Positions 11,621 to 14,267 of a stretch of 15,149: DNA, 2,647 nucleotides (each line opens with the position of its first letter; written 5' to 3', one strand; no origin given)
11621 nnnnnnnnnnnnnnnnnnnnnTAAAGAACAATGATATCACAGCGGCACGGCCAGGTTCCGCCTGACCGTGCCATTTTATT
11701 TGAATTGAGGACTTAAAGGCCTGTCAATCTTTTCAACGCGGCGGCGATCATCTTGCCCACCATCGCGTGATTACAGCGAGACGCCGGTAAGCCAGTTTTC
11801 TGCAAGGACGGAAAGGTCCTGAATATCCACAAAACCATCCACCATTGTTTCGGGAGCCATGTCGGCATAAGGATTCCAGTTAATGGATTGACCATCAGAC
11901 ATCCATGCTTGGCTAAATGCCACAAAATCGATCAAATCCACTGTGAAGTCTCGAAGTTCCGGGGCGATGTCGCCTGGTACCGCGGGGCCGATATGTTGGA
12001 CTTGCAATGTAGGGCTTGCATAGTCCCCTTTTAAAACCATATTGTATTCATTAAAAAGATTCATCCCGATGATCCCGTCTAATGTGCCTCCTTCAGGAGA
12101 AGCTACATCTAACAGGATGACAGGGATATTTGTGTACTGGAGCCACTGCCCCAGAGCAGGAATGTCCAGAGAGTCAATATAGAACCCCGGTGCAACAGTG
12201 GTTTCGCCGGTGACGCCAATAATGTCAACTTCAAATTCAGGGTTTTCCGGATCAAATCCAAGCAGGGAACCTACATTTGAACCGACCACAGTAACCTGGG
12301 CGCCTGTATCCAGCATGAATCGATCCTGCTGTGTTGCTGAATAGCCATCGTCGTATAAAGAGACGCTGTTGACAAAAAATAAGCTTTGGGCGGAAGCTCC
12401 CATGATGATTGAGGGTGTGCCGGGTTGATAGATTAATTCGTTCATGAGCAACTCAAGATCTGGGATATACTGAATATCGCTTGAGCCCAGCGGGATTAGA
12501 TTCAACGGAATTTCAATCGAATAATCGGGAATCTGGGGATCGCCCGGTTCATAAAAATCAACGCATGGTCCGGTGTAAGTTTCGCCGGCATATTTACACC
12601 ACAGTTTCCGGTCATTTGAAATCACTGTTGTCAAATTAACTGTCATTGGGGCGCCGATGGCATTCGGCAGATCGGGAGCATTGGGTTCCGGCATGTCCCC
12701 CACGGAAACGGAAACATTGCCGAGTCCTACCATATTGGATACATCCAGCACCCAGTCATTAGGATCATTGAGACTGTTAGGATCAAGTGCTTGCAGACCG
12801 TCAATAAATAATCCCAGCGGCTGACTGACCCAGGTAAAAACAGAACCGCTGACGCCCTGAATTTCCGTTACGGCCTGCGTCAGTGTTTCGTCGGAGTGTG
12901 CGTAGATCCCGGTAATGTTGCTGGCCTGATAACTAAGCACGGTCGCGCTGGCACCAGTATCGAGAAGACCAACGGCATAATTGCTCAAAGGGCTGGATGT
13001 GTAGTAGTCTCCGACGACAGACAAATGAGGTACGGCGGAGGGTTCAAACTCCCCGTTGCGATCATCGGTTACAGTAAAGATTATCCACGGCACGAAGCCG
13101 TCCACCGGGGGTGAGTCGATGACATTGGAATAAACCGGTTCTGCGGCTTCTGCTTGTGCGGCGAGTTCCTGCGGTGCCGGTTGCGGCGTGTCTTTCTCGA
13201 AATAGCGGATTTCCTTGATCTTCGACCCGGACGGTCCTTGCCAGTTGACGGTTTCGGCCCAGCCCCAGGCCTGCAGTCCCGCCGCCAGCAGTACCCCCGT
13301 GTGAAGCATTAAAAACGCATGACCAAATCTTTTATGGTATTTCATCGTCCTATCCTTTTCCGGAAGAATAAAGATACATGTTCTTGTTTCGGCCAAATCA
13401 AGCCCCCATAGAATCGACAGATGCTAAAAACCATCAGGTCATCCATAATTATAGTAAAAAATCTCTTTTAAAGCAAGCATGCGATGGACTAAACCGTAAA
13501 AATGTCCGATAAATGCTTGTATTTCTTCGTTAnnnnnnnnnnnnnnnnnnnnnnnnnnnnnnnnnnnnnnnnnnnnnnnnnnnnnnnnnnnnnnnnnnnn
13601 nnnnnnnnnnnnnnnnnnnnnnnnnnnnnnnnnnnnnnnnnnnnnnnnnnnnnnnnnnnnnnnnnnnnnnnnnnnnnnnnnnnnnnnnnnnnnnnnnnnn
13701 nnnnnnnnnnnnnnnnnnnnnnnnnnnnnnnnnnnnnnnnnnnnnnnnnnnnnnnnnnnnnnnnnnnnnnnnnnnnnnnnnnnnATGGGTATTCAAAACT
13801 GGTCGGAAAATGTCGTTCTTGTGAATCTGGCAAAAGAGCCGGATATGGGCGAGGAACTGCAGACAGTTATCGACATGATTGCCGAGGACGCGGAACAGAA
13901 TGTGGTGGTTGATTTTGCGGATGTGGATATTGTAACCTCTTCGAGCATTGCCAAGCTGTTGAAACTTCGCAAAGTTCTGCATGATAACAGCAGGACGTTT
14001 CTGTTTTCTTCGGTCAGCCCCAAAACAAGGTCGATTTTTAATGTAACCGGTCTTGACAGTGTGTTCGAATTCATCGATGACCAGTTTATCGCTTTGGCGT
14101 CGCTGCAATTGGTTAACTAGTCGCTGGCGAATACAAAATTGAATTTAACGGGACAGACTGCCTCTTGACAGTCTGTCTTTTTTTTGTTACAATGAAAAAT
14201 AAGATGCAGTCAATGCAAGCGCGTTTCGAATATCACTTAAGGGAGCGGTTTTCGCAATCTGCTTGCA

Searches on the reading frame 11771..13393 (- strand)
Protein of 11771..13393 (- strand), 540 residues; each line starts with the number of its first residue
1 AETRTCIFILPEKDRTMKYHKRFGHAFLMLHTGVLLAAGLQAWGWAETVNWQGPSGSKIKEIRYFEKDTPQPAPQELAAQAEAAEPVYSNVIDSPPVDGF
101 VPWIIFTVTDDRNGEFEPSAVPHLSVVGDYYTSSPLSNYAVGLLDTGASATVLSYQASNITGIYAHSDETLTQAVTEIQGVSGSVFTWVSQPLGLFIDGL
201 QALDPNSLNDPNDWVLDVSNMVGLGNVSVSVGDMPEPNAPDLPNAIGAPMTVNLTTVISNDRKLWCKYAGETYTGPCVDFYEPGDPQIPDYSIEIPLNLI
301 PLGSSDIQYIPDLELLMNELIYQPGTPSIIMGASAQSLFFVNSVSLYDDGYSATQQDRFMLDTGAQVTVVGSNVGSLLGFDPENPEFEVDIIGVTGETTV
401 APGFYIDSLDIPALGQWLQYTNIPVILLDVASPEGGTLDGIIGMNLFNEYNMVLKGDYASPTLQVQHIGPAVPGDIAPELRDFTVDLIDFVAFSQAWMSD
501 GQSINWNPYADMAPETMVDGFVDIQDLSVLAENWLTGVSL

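Call 20: search_protein_families(library=pfam, proteins=[window:11771-13393:-], max_evalue=10)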
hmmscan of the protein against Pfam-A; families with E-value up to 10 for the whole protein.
window:11771-13393:- (540 aa): 3 families
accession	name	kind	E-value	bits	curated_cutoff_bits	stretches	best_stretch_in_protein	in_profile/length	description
PF13650.11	Asp_protease_2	-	1.2e-11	45.6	24.3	2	358-445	11-89/90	Aspartyl protease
PF13975.11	gag-asp_proteas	-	9.7e-09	36.1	28.2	2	358-448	11-91/92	gag-polyprotein putative aspartyl protease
PF00077.25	RVP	-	0.00052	20.7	20.7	2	139-157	15-33/101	Retroviral aspartyl protease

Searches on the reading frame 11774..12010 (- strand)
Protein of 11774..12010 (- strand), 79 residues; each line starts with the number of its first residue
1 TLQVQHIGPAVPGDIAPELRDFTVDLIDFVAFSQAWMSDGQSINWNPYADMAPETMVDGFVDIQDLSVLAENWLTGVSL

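Call 30: search_protein_families(library=pfam, proteins=[window:11774-12010:-], max_evalue=10)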
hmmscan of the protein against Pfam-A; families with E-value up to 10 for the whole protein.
seq(79 aa): 1 family
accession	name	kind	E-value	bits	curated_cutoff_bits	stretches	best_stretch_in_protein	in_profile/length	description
PF00404.24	Dockerin_1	-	0.2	12.4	22.9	1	21-69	7-52/57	Dockerin type I domain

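Call 79: search_solved_structures(query=A5, max_evalue=10, show_alignments=2)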
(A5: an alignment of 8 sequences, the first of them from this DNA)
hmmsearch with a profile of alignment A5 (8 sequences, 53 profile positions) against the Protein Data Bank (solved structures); distinct sequences matched with E-value up to 10: 255 (the best 60 are shown).
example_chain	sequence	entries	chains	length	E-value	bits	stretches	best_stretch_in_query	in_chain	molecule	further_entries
8x39_A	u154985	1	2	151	3.2e-13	52.7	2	1-40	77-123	Serine protease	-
8x3a_A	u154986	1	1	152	3.3e-13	52.7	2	1-40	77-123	Serine protease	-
2y3n_B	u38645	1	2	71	9.4e-06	28.8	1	1-48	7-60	CELLULOSOMAL FAMILY-48 PROCESSIVE GLYCOSIDE HYDROLASE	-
2vn5_B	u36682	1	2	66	4.8e-05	26.5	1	1-42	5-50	ENDOGLUCANASE A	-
5m2s_B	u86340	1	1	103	4.9e-05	26.5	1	1-45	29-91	Doc8: Type I dockerin repeat domain from family 9 glycoside hydrolase WP_009982745[Ruminoc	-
2vn6_B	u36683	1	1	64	6.3e-05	26.1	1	1-43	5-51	ENDOGLUCANASE A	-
5lxv_B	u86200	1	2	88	7.6e-05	25.9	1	1-41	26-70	Carbohydrate-binding protein WP_009985128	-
5nrm_B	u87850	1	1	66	0.00018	24.7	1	1-44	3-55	DocCel5: Type I dockerin repeat domain from A. cellulolyticus family 5 endoglucanase WP_01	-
3ox5_A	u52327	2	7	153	0.00019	24.6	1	2-19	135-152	Calcium-binding protein 1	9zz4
3ox6_A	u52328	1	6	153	0.00023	24.3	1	2-19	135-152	Calcium-binding protein 1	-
2lan_A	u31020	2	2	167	0.00027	24.1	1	2-19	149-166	Calcium-binding protein 1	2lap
1daq_A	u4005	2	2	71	0.00032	23.9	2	1-41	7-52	ENDOGLUCANASE SS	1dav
6kge_D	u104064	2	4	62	0.00044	23.4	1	1-46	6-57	And cellulose-binding endoglucanase family 9 CelL ortholog dockerin domain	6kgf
6kg9_A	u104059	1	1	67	0.00051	23.2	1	1-47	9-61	And cellulose-binding endoglucanase family 9 CelL ortholog dockerin domain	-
5m2o_B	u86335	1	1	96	0.00062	23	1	1-40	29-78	Group I Dockerin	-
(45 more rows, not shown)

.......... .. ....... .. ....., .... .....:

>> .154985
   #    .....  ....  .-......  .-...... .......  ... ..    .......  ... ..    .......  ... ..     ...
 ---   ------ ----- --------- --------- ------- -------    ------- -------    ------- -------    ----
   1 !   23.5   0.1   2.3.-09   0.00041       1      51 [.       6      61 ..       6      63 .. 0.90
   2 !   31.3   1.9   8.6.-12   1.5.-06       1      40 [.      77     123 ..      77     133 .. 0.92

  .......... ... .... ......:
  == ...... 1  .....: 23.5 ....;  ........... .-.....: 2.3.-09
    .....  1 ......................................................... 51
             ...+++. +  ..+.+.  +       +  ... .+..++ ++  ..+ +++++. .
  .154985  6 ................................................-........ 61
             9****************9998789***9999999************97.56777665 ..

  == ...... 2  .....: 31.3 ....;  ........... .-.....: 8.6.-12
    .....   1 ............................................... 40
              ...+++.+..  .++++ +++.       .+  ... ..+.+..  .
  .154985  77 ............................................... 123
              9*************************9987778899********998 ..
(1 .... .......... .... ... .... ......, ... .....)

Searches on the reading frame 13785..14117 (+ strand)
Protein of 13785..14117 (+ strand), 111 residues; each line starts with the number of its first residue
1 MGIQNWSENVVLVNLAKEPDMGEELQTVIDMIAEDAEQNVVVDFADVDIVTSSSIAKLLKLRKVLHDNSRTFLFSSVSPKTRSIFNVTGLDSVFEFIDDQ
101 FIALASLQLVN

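Call 95: search_protein_families(library=pfam, proteins=[window:13785-14117:+], max_evalue=0.001)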
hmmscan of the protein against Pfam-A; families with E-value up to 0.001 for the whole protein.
window:13785-14117:+ (111 aa): 2 families
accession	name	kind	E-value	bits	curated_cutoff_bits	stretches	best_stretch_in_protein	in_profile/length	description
PF01740.26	STAS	-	1.8e-08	34.5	22.6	1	25-97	27-100/106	STAS domain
PF13466.11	STAS_2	-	3.7e-06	27.5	29.2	1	36-91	25-80/80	STAS domain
